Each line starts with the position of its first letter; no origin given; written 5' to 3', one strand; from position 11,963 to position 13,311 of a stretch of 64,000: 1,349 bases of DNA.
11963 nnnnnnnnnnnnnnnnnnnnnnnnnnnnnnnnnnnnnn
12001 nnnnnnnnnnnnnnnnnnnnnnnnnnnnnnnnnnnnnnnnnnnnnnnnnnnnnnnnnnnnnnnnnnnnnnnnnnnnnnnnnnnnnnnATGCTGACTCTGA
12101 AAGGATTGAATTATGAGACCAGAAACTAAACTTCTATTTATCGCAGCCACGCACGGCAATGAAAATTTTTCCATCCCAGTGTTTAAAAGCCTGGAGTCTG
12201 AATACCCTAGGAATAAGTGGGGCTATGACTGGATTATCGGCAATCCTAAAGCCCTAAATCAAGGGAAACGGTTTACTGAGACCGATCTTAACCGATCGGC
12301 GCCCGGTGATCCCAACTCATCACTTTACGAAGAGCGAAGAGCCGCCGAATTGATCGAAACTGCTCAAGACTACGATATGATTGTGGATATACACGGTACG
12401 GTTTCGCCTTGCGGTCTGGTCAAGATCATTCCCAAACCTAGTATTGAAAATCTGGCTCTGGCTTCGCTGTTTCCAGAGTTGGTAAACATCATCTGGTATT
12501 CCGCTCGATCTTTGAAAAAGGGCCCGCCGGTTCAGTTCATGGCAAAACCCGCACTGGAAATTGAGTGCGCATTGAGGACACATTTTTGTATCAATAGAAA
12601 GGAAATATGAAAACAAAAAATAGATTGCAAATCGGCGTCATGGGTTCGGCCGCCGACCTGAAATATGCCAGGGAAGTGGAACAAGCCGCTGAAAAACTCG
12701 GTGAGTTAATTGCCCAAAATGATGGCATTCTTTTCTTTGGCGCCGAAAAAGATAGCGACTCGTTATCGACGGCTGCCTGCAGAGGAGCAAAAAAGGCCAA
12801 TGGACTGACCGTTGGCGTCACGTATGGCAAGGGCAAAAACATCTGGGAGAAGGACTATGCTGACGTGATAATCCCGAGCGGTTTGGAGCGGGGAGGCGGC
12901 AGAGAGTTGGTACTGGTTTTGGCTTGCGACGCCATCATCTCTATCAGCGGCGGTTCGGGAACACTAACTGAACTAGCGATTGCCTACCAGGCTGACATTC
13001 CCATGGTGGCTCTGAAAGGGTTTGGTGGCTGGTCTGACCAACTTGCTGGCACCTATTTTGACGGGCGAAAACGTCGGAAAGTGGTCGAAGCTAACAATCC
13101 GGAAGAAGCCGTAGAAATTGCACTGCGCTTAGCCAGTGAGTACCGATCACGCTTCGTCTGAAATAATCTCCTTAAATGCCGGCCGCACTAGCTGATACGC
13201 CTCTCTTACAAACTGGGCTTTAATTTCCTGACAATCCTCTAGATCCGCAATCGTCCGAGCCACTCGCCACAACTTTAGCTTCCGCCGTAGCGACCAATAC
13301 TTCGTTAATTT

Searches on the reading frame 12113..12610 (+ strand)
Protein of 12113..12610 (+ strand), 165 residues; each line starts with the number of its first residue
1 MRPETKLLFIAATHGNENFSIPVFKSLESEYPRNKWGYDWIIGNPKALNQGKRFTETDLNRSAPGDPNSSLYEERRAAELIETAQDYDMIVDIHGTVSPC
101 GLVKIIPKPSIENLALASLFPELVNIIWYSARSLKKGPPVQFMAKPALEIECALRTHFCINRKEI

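Call 46: search_protein_families(library=pfam, proteins=[window:12113-12610:+], max_evalue=0.01)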
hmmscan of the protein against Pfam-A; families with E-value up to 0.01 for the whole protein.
window:12113-12610:+ (165 aa): 1 family
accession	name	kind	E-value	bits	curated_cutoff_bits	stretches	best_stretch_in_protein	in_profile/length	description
PF24827.1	AstE_AspA_cat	-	1.2e-12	48.3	25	1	5-107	3-117/192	Succinylglutamate desuccinylase/Aspartoacylase catalytic domain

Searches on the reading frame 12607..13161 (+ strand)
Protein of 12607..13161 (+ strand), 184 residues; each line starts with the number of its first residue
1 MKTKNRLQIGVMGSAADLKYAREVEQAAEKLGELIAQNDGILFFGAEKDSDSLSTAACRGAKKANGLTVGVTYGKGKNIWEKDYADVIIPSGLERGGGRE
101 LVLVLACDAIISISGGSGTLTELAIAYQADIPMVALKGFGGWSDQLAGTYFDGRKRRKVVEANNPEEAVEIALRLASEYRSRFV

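Call 46: search_protein_families(library=pfam, proteins=[window:12607-13161:+], max_evalue=0.01)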
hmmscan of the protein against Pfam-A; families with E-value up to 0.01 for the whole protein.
window:12607-13161:+ (184 aa): 2 families
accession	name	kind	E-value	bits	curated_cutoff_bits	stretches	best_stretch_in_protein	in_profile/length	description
PF18306.6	LDcluster4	-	1.1e-30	106.6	26.3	1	7-169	2-151/151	SLOG cluster4 family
PF03641.19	Lysine_decarbox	-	0.0048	17.5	27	1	57-124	4-70/131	Possible lysine decarboxylase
